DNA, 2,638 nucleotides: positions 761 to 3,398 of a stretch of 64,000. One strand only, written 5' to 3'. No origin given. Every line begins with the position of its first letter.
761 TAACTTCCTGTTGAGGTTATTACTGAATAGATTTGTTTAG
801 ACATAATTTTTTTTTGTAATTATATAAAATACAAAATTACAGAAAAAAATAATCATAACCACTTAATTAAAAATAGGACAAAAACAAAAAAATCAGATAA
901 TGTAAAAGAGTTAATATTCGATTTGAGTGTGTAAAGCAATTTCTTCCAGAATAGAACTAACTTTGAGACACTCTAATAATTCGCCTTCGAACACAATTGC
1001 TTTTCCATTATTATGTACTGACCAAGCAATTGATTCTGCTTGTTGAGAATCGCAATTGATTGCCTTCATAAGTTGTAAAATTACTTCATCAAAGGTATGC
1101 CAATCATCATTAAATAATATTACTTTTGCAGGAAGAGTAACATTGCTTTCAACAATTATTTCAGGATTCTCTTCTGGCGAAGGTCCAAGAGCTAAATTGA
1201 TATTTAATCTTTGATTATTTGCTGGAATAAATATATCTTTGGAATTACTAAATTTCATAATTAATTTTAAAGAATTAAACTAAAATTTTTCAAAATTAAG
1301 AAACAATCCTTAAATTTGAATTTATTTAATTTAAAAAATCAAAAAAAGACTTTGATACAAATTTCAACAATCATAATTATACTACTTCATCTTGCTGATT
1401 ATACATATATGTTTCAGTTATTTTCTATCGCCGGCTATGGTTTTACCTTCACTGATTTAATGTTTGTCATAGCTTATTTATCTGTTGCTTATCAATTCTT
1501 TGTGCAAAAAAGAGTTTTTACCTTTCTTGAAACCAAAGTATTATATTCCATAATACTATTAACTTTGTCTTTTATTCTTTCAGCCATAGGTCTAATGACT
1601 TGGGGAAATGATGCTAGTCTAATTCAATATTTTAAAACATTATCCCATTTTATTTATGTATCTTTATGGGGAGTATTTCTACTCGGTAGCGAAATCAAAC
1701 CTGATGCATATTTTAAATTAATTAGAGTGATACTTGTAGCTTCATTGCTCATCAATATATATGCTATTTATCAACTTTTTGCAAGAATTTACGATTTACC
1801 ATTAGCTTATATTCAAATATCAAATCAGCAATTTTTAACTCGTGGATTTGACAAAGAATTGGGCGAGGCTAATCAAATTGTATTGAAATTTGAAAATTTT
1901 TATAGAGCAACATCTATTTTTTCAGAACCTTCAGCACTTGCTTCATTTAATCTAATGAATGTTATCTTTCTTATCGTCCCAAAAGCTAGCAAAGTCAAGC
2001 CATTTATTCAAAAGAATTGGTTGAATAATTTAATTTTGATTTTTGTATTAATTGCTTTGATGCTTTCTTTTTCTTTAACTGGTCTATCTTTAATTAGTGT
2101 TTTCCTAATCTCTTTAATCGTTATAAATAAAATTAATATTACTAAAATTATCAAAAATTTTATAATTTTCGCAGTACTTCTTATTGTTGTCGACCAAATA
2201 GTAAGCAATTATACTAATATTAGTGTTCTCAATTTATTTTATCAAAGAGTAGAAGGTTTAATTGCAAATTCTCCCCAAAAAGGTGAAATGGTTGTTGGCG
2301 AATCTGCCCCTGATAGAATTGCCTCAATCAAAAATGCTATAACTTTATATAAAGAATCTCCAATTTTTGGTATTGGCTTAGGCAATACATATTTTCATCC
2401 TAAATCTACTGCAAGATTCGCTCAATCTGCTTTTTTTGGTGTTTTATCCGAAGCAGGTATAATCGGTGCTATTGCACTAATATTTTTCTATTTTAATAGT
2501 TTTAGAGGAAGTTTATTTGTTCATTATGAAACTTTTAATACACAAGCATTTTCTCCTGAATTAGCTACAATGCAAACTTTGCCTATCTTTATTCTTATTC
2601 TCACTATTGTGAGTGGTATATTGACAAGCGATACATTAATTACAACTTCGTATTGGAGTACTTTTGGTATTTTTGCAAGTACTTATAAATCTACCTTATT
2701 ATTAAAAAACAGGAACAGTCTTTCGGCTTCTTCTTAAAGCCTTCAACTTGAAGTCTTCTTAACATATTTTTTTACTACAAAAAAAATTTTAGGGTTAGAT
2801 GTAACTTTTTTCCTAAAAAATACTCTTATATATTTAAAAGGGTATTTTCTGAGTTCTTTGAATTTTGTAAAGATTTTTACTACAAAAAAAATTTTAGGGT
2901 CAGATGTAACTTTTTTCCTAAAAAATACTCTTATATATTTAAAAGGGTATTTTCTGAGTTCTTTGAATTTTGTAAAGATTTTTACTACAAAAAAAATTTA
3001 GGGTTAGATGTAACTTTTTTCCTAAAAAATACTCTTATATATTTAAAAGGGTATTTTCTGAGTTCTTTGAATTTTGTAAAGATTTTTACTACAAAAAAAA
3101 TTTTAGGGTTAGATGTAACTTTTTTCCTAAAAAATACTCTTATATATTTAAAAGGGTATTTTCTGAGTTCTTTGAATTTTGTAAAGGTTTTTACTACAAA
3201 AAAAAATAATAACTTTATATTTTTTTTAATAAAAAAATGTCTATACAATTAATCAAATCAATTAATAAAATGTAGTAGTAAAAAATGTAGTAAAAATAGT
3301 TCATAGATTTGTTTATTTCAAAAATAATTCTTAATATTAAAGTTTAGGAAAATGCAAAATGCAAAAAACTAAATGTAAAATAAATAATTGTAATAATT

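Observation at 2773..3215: Near-perfect 105-bp x4 tandem repeat array upstream of a giant T9SS surface protein gene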

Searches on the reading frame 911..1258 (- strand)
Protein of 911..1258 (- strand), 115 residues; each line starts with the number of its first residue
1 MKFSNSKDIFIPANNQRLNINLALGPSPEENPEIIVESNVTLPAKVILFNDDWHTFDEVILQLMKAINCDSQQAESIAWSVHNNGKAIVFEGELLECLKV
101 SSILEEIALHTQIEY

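Call 9: search_protein_families(library=pfam, proteins=[window:911-1258:-])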
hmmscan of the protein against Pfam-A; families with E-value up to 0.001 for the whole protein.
window:911-1258:- (115 aa): 1 family
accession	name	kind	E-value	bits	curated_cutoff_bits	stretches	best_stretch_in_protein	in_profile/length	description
PF02617.22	ClpS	-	1.8e-16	60.1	23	1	45-107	7-69/80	ATP-dependent Clp protease adaptor protein ClpS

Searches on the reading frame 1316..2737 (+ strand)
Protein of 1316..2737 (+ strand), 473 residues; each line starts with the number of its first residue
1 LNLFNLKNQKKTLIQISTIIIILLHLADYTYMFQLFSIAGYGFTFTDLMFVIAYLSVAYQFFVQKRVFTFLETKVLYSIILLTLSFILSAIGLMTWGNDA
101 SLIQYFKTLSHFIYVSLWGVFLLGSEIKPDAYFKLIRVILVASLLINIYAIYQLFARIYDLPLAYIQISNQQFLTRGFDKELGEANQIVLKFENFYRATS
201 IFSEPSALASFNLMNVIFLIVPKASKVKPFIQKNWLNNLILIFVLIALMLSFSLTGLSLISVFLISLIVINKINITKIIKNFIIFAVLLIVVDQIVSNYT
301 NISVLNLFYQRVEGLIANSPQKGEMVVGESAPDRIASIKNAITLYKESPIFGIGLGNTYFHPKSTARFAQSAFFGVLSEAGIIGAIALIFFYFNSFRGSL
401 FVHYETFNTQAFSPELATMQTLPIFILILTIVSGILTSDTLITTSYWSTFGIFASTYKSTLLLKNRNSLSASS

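Call 9: search_protein_families(library=pfam, proteins=[window:1316-2737:+])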
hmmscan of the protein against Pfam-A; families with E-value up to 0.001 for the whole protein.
window:1316-2737:+ (473 aa): 1 family
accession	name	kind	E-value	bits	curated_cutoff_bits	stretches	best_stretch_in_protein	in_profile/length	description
PF04932.20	Wzy_C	-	4.4e-09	36.7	31.7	1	240-389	2-149/149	O-Antigen ligase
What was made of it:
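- Checked: 1316-2737 hits Pfam Wzy_C (E 4e-9; call 9).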

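Call 32: find_encoding_contigs(protein=window:1316-2737:+, flank=3000, max_places=10)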
Protein window:1316-2737:+ (473 aa): 10 contigs read that carry it; 4 places shown.
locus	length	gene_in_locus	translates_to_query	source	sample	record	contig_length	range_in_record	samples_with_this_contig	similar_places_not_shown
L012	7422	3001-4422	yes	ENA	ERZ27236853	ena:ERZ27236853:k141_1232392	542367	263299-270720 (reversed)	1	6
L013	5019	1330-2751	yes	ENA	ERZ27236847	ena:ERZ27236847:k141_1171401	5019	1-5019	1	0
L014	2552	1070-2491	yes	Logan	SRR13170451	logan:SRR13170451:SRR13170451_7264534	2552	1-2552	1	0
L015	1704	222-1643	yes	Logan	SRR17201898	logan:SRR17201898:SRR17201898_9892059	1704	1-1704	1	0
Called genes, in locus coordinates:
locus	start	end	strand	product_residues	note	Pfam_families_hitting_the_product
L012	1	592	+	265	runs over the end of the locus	PF00175:NAD_binding_1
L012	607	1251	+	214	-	-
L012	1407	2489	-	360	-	PF00108:Thiolase_N (faint), PF08545:ACP_syn_III, PF08541:ACP_syn_III_C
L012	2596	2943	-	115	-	PF02617:ClpS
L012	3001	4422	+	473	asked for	PF04932:Wzy_C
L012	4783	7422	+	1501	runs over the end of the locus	PF17517:IgGFc_binding, PF24798:Ig-CFAP74_4th (faint), PF15780:ASH (faint), PF22073:Cep192_D4 (faint), PF22544:HYDIN_VesB_CFA65-like_Ig (faint)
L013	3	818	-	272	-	?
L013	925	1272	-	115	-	PF02617:ClpS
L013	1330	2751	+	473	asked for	PF04932:Wzy_C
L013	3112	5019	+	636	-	?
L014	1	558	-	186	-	?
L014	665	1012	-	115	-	PF02617:ClpS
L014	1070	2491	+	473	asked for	PF04932:Wzy_C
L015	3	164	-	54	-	?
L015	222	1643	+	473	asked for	PF04932:Wzy_C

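Call 70: search_protein_families(library=ncbifam, proteins=[window:1316-2737:+], max_evalue=0.01)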
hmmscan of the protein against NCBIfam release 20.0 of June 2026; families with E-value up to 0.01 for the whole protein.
window:1316-2737:+ (473 aa): 0 families

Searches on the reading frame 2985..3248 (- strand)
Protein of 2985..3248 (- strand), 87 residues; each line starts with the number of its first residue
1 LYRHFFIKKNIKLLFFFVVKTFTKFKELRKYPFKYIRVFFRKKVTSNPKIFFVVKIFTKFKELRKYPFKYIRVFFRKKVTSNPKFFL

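Call 41: find_encoding_contigs(protein=window:2985-3248:-, flank=3000, max_places=10)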
Protein window:2985-3248:- (87 aa): no gene with exactly this product is on record in the collection.
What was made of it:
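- Checked: The 87-aa product is not a called gene anywhere in the collection (call 41).
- Tried and rejected: The 87-aa array ORF is not on record as a gene (call 41).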
